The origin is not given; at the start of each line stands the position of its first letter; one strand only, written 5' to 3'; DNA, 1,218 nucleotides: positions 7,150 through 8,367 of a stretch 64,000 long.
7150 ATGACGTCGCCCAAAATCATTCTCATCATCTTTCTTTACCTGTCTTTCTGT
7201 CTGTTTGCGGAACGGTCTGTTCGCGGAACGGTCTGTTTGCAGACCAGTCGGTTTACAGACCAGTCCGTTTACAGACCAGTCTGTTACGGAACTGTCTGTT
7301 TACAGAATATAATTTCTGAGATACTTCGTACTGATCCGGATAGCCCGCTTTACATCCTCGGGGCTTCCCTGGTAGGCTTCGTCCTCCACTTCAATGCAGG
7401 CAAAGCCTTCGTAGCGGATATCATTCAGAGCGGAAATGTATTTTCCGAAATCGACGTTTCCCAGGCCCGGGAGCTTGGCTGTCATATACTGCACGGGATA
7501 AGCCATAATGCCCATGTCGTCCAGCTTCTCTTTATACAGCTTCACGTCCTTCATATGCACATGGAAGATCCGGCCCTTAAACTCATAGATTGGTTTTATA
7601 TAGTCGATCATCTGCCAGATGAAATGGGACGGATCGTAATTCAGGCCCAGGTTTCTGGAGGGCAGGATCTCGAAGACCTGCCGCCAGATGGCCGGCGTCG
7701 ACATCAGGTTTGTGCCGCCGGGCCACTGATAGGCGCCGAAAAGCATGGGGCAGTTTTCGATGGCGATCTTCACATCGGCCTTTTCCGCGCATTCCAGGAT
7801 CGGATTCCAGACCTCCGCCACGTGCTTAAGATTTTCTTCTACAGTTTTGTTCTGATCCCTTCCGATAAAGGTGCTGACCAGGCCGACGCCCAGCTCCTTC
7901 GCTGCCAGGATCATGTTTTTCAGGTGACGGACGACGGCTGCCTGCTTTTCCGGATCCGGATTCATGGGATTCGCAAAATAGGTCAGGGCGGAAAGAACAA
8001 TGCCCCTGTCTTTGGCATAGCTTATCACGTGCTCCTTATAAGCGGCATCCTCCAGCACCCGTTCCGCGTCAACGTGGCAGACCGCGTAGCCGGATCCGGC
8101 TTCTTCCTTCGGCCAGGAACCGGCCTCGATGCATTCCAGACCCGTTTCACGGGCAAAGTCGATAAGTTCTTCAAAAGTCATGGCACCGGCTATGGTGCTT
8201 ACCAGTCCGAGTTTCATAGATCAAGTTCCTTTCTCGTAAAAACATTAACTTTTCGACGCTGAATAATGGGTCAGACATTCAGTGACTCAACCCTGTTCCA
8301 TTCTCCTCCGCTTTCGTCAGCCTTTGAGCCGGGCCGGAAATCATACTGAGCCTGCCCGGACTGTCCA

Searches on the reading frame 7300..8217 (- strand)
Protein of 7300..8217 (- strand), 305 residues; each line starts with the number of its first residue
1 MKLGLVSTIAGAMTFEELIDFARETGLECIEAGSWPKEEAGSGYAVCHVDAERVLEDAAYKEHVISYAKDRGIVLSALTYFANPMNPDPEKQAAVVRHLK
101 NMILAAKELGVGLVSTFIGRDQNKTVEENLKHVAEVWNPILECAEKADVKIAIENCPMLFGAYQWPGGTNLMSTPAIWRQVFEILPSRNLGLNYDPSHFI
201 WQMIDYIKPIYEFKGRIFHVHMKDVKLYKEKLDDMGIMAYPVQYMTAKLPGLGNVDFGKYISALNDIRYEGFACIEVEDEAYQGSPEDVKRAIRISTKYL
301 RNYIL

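Call 3: search_protein_families(library=ncbifam, proteins=[window:7300-8217:-], max_evalue=0.01)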
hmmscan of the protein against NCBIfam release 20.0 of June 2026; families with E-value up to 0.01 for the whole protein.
window:7300-8217:- (305 aa): 5 families
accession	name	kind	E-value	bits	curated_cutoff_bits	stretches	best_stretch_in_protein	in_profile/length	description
TIGR04379.1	myo_inos_iolE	equivalog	4.3e-13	49.4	290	1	90-286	80-275/290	myo-inosose-2 dehydratase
NF041099.2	keto_glucon_epim_IolO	equivalog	3.1e-09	36.5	300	2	86-225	82-214/269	5-keto-L-gluconate epimerase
TIGR00587.1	nfo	subfamily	1.4e-06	27.8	129.65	1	69-155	61-145/279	deoxyribonuclease IV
NF002197.0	PRK01060.1-2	equivalog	0.0014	17.9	376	1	71-155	69-154/289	deoxyribonuclease IV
NF009689.0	PRK13210.1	subfamily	0.0021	17.3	200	0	9-301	13-276/286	L-ribulose-5-phosphate 3-epimerase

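Call 4: search_protein_families(library=pfam, proteins=[window:7300-8217:-], max_evalue=0.01)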
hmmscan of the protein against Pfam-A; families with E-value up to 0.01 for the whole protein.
window:7300-8217:- (305 aa): 1 family
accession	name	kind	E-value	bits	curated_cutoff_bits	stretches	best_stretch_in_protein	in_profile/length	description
PF01261.30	AP_endonuc_2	-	3.1e-37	129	31.1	1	20-294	2-244/249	Xylose isomerase-like TIM barrel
